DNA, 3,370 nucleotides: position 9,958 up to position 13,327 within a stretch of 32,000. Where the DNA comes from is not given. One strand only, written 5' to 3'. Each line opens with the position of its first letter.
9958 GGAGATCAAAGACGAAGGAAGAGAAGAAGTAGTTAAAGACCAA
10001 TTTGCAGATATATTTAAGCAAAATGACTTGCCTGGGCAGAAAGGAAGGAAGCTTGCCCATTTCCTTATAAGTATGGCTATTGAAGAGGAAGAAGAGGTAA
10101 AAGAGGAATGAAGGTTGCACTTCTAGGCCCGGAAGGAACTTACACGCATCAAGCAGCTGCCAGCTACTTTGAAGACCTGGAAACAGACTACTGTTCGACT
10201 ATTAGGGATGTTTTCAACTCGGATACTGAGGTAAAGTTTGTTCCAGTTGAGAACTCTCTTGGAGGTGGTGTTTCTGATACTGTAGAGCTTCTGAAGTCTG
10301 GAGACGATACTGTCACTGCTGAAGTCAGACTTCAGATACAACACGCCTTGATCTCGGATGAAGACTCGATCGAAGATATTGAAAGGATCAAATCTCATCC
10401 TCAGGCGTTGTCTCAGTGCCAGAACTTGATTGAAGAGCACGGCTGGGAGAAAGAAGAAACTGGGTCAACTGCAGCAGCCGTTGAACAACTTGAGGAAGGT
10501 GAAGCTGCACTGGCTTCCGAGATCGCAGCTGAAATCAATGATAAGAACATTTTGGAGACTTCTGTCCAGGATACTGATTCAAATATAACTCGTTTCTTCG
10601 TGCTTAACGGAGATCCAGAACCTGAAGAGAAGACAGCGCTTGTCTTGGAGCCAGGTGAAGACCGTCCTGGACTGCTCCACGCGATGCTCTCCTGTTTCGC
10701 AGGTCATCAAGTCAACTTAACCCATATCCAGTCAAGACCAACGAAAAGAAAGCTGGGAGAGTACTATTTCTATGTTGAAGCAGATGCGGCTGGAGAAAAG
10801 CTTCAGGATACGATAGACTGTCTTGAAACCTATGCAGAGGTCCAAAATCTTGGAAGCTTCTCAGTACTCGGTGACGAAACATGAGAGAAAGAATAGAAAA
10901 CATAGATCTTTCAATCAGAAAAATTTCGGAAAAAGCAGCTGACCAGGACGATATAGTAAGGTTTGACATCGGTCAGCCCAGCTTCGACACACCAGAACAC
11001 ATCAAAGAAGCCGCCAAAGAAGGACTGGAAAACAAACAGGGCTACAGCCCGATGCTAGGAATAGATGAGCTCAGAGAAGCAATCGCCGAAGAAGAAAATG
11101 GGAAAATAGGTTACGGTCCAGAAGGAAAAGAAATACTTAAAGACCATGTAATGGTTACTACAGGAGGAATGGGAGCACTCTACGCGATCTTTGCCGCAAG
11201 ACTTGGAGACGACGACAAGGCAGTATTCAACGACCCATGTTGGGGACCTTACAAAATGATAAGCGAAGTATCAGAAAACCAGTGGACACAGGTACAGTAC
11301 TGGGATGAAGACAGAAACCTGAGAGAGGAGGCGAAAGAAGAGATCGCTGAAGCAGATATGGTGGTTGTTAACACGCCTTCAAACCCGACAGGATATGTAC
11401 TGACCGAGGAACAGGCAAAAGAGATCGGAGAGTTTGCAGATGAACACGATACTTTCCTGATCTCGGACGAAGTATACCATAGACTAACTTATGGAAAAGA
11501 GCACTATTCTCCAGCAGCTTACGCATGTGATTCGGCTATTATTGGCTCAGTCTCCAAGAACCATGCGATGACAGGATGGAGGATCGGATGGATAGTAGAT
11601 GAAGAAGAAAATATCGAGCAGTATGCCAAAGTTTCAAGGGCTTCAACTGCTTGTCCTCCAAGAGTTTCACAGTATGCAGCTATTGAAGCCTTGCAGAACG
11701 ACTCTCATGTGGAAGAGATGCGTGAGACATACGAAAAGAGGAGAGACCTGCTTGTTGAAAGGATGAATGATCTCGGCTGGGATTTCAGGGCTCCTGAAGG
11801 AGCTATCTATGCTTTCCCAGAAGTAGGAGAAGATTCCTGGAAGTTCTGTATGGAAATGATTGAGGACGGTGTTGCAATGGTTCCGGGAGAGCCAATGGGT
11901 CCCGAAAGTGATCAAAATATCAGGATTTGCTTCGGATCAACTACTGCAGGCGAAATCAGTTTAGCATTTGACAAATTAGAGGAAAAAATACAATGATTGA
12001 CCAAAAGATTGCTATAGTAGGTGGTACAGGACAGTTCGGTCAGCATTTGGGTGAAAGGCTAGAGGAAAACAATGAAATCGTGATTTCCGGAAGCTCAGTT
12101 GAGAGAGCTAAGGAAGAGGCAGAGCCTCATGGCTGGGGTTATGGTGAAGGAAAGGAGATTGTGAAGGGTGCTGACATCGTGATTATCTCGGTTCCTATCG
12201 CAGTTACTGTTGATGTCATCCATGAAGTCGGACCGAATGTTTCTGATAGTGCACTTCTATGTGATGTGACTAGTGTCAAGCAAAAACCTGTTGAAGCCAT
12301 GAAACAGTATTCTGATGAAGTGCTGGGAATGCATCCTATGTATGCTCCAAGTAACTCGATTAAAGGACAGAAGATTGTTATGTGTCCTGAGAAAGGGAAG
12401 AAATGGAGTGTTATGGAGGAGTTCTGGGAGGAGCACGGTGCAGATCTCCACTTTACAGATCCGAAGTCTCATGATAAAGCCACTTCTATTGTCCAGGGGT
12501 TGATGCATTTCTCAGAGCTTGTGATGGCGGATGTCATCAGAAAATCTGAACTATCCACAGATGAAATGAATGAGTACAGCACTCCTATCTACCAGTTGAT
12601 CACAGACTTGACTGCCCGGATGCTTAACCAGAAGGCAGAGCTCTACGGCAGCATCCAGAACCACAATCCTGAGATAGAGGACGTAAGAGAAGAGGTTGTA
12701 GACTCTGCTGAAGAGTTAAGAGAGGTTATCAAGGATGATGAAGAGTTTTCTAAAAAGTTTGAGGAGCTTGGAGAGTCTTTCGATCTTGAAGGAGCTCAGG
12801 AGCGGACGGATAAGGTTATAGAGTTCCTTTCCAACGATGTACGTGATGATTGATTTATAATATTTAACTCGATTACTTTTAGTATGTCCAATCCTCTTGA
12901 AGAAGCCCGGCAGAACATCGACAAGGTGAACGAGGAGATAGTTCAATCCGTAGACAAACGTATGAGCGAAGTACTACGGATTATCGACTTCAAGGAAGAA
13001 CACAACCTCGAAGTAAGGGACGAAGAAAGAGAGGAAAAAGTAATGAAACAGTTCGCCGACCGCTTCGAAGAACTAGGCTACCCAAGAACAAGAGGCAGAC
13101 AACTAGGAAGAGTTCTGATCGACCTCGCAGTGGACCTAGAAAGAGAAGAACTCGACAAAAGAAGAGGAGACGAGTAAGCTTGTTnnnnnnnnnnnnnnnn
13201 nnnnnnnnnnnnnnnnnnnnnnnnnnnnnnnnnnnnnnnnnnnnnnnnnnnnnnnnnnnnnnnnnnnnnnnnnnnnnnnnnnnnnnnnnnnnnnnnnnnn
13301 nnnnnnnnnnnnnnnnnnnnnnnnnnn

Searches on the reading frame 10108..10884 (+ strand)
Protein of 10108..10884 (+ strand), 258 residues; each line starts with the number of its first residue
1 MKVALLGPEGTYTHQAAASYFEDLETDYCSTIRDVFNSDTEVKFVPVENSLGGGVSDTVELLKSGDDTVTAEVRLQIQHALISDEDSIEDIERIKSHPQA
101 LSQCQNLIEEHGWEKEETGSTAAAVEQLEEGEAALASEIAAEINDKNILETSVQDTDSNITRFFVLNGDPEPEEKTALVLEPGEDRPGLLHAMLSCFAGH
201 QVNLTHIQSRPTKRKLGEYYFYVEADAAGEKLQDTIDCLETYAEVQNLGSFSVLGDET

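Call 4: search_protein_families(library=pfam, proteins=[window:10108-10884:+])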
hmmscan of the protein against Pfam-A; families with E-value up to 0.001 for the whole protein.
window:10108-10884:+ (258 aa): 2 families
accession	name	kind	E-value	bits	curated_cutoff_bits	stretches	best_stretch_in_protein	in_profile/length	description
PF00800.23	PDT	-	9.8e-47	159.5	25.2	1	3-168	1-178/181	Prephenate dehydratase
PF01842.31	ACT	-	1.2e-09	38.2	27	1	184-224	8-47/66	ACT domain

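Call 6: find_related_loci(query=window:10108-10884:+, collection=genome_contigs, flank=4000)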
Query window:10108-10884:+ (258 aa) in genome_contigs; peptide patterns used: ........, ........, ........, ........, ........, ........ (x = any residue, [..] = any of these).
118 stretches matched a pattern; 12 encode a relative of the query (tblastn E <= 1e-3); 12 distinct loci.
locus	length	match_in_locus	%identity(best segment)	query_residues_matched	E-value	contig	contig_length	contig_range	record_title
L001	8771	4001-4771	78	1-257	2e-132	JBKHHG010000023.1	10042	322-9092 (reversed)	MAG: Candidatus Nanohaloarchaea archaeon isolate D1M06_93 NODE_5837_length_10042_cov_21.669871, whole genome shotgun seq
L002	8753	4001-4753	74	1-251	3e-130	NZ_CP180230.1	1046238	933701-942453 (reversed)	Candidatus Nanosalina sp. VS9-1 chromosome, complete genome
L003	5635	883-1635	74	1-252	3e-128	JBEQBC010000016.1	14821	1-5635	MAG: Candidatus Nanohaloarchaea archaeon isolate 04_S200.metabat2_refined.015 NODE_982_length_14821_cov_42.389411, whole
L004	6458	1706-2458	73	1-251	2e-127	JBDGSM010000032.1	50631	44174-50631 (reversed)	MAG: Candidatus Nanohalobium sp. isolate DAL-WCL_22_76C1R DAL-WCL_22_76C1R_32, whole genome shotgun sequence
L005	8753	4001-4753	73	1-252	4e-127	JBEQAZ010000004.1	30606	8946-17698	MAG: Candidatus Nanohaloarchaea archaeon isolate 04_S200.metabat_sspec.017_sub NODE_189_length_30606_cov_29.418649, whol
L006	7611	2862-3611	73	1-251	2e-126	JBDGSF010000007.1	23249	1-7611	MAG: Candidatus Nanohaloarchaea archaeon isolate DAL-WCL_22_57C1R DAL-WCL_22_57C1R_7, whole genome shotgun sequence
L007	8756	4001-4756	73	1-253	3e-126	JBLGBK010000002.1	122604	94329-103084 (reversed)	MAG: Colwellia polaris isolate 3300055293_71 Ga0535675_0000046, whole genome shotgun sequence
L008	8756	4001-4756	71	1-252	2e-125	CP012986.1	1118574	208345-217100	Nanohaloarchaea archaeon SG9, complete genome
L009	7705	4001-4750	70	2-251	5e-121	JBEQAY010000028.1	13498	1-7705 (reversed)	MAG: Candidatus Nanohaloarchaea archaeon isolate 04_S200.metabat_sspec.014_sub NODE_1188_length_13498_cov_78.437140, who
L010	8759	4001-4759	63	1-252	2e-105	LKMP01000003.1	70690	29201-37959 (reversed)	MAG: Nanohaloarchaea archaeon B1-Br10_U2g21 LB-BRINE-C31, whole genome shotgun sequence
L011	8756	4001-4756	63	1-252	8e-100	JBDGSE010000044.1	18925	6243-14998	MAG: Candidatus Nanohaloarchaea archaeon isolate DAL-WCL_22_54C1R DAL-WCL_22_54C1R_44, whole genome shotgun sequence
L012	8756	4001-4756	56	1-251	3e-82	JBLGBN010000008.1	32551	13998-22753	MAG: Candidatus Nanohaloarchaea archaeon isolate 3300055293_58 Ga0535675_0000453, whole genome shotgun sequence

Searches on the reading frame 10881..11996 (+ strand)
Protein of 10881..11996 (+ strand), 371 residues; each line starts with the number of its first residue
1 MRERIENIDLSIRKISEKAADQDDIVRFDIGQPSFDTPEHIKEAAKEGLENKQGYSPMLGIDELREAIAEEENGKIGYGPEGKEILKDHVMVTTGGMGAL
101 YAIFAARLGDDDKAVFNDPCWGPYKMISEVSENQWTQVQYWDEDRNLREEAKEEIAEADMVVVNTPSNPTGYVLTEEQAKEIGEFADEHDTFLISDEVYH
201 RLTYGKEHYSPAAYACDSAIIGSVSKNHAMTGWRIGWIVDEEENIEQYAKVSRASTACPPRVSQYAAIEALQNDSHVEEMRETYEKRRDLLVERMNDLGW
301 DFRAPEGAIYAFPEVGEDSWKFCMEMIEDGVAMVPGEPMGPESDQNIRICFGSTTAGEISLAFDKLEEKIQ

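Call 4: search_protein_families(library=pfam, proteins=[window:10881-11996:+])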
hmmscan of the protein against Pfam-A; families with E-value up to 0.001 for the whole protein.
window:10881-11996:+ (371 aa): 2 families
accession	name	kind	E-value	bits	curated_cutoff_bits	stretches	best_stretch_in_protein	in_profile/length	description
PF00155.27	Aminotran_1_2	-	1e-56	193.1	19.7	1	24-359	2-354/361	Aminotransferase class I and II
PF01053.26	Cys_Met_Meta_PP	-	0.00027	20.1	27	1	89-197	69-174/381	Cys/Met metabolism PLP-dependent enzyme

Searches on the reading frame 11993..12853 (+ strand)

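Call 4: search_protein_families(library=pfam, proteins=[window:11993-12853:+])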
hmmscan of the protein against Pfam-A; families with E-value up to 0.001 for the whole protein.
window:11993-12853:+ (286 aa): 6 families
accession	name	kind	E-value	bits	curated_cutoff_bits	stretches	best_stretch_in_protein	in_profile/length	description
PF02153.23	PDH_N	-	5.9e-19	68.5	26.5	1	28-151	12-151/154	Prephenate dehydrogenase, nucleotide-binding domain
PF20463.3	PDH_C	-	6.5e-13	49.3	22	1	156-250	1-92/102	Prephenate dehydrogenase, dimerization domain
PF03807.23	F420_oxidored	-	4.3e-09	37.3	21.6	1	5-93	1-92/94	NADP oxidoreductase coenzyme F420-dependent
PF07991.19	KARI_N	-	1.7e-05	24.9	20.6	1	3-89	4-91/165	Acetohydroxy acid isomeroreductase, NADPH-binding domain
PF03446.21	NAD_binding_2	-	0.00017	22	21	1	6-105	2-105/161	NAD binding domain of 6-phosphogluconate dehydrogenase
PF01118.30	Semialdhyde_dh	-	0.00071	20.4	26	0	5-78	1-85/121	Semialdehyde dehydrogenase, NAD binding domain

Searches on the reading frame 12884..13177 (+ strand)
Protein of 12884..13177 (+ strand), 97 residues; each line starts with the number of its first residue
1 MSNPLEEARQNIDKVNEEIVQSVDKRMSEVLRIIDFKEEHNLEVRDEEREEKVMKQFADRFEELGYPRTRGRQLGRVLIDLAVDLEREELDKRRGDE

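Call 4: search_protein_families(library=pfam, proteins=[window:12884-13177:+])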
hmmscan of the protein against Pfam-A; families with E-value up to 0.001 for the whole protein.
window:12884-13177:+ (97 aa): 1 family
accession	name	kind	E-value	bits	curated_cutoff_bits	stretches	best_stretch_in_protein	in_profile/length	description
PF01817.26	CM_2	-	8.2e-13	48.8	27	1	9-86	2-79/80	Chorismate mutase type II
